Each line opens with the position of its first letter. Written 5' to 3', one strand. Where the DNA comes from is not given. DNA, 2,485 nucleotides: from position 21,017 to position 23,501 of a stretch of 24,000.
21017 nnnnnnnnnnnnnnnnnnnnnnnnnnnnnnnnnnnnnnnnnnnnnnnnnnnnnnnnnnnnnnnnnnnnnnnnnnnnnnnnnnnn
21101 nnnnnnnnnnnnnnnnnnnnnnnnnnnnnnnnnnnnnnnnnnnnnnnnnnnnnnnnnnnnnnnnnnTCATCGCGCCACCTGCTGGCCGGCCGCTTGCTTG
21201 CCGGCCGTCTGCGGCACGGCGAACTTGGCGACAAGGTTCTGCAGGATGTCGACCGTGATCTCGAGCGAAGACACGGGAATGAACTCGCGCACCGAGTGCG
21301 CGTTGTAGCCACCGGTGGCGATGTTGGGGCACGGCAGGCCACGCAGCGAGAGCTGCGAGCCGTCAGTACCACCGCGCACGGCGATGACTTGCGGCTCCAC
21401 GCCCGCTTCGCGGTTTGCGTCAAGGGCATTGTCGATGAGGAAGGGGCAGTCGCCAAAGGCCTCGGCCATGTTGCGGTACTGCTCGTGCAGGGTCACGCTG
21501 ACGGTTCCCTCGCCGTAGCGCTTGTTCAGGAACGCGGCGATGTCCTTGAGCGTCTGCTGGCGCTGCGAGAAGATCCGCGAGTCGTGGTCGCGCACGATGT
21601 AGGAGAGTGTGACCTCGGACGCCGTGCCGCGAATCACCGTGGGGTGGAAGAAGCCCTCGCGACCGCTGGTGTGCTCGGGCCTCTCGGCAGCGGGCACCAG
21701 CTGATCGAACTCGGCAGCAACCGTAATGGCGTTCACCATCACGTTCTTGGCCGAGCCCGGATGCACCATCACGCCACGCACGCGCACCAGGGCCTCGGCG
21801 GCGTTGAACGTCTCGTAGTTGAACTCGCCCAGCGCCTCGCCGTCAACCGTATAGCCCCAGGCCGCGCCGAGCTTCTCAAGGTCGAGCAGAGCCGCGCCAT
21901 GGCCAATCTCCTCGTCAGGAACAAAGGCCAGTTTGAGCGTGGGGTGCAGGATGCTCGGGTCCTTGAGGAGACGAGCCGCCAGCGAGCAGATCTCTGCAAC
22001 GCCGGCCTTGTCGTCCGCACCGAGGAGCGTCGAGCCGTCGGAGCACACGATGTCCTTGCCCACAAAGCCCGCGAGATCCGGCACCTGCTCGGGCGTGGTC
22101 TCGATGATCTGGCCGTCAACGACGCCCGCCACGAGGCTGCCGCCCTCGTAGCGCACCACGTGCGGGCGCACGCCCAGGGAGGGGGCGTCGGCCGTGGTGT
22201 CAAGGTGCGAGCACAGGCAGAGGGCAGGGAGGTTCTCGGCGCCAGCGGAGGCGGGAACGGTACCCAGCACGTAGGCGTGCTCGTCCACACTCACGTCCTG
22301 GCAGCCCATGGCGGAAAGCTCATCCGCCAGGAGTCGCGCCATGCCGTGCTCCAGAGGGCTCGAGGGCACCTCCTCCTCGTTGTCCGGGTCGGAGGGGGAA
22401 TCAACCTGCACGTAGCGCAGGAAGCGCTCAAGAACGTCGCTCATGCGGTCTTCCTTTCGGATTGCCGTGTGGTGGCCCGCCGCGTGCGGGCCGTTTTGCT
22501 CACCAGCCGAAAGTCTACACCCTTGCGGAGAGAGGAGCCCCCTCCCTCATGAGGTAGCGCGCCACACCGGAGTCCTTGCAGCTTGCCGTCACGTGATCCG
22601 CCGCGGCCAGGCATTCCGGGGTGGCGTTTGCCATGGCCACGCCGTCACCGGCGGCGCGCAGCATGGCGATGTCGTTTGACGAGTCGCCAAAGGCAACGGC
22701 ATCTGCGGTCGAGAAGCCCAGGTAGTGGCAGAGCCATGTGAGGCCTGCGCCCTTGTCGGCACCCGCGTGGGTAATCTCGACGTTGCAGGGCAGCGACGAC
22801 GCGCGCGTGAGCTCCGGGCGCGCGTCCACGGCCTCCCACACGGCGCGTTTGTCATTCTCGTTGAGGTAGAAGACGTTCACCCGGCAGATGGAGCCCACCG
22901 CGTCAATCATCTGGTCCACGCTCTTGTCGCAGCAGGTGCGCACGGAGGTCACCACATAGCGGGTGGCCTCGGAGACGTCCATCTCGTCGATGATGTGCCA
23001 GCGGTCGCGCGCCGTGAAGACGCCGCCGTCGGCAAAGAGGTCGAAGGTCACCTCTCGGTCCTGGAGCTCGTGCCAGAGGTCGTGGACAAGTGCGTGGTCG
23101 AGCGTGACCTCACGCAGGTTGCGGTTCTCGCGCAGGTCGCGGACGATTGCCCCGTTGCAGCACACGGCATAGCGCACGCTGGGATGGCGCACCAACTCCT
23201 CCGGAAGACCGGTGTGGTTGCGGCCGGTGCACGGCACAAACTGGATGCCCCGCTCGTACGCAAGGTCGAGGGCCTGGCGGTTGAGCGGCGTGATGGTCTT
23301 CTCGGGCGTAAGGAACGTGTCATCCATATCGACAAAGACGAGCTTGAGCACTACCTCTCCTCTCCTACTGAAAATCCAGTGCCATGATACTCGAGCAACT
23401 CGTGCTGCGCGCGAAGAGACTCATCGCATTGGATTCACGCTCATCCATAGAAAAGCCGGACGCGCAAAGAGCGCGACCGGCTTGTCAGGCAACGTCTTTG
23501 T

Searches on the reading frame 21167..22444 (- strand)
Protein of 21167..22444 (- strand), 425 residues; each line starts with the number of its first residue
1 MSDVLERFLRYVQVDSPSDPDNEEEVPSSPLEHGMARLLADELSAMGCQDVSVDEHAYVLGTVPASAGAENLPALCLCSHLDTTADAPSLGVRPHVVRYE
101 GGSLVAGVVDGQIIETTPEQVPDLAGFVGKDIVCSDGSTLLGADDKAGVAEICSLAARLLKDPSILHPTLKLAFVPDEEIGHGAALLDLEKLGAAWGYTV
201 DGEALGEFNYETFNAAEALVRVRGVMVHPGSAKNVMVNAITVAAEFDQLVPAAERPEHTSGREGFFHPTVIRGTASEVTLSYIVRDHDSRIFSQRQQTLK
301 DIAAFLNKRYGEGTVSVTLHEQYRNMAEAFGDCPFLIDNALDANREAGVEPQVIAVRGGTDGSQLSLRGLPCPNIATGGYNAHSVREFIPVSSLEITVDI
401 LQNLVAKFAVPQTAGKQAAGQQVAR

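Call 23: search_protein_families(library=pfam, proteins=[window:21167-22444:-])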
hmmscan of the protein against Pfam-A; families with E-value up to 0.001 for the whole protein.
window:21167-22444:- (425 aa): 3 families
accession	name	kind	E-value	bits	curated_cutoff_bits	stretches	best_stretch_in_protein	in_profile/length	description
PF07687.19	M20_dimer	-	2.4e-12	47.2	21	1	210-313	1-106/107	Peptidase dimerisation domain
PF01546.33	Peptidase_M20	-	1.1e-10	42.3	24.6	1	143-406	34-205/206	Peptidase family M20/M25/M40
PF05343.19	Peptidase_M42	-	0.0003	20.4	23.2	0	144-206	134-194/292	M42 glutamyl aminopeptidase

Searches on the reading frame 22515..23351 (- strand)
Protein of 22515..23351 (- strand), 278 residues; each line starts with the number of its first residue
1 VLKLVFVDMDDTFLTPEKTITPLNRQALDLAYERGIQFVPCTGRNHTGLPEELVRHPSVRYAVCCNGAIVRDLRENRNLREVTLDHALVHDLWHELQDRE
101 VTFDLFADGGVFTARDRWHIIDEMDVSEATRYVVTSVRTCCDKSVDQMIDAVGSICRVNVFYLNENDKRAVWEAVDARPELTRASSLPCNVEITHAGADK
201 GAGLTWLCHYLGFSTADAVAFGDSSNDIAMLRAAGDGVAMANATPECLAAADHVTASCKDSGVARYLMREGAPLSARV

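Call 23: search_protein_families(library=pfam, proteins=[window:22515-23351:-])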
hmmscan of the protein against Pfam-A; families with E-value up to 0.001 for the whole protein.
window:22515-23351:- (278 aa): 3 families
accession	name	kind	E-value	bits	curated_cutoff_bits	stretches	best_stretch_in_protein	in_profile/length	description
PF08282.18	Hydrolase_3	-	1e-49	170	20.9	1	5-267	1-255/255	haloacid dehalogenase-like hydrolase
PF05116.19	S6PP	-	3.2e-12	47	20.3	1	190-252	156-218/247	Sucrose-6F-phosphate phosphohydrolase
PF00702.32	Hydrolase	-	8.8e-07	29.9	26.4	1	3-235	2-191/191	haloacid dehalogenase-like hydrolase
